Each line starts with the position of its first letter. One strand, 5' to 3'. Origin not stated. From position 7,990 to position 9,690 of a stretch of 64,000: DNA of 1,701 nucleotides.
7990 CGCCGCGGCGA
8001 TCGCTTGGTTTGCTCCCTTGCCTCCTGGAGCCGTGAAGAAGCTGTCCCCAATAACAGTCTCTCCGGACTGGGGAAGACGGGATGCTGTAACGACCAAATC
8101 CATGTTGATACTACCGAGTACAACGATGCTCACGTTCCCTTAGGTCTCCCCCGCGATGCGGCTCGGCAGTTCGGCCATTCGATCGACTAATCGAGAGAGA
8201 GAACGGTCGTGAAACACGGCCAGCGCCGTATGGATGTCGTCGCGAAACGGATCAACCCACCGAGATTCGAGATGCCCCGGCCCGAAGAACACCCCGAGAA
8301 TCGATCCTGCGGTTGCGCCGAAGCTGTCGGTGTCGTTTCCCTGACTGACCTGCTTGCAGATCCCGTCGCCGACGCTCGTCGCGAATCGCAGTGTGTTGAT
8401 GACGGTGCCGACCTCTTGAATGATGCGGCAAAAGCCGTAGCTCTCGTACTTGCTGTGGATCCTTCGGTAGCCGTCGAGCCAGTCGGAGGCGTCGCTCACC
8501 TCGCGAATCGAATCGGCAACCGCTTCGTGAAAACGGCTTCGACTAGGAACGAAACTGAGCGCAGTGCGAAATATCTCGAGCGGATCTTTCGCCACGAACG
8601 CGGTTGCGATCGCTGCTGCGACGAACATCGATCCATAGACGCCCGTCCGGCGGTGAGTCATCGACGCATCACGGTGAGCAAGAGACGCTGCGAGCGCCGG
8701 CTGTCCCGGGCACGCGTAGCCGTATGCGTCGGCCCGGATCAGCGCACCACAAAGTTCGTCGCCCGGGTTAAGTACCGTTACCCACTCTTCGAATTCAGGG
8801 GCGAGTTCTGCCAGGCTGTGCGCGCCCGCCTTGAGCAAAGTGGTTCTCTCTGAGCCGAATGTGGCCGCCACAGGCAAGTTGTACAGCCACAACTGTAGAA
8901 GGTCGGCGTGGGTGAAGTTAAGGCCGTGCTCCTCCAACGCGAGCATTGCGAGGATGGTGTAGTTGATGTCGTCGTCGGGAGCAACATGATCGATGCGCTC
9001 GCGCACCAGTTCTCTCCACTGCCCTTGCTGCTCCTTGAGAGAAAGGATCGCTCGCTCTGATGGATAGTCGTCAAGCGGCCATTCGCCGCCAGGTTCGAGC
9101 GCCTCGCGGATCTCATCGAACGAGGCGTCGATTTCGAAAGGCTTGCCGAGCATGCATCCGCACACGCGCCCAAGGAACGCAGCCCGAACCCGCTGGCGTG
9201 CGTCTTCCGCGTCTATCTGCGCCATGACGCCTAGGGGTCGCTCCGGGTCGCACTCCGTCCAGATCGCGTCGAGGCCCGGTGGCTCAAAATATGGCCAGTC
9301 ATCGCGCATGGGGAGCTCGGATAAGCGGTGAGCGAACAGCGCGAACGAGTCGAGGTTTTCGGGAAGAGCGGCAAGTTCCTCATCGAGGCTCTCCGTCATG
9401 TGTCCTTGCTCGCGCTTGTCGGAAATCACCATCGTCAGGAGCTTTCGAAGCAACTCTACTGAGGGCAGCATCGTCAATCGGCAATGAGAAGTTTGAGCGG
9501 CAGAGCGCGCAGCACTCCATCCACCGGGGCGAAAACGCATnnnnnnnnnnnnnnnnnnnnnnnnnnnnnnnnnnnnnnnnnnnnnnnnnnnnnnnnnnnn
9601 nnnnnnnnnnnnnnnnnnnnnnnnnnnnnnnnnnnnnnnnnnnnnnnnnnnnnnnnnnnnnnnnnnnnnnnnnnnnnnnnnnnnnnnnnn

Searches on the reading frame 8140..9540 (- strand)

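Call 9: search_protein_families(library=pfam, proteins=[window:8140-9540:-])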
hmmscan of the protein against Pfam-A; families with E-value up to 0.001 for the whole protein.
window:8140-9540:- (466 aa): 1 family
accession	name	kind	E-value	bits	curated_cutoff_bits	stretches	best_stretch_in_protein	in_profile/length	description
PF03747.19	ADP_ribosyl_GH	-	1.7e-39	136.7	26.2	1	120-424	1-284/287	ADP-ribosylglycohydrolase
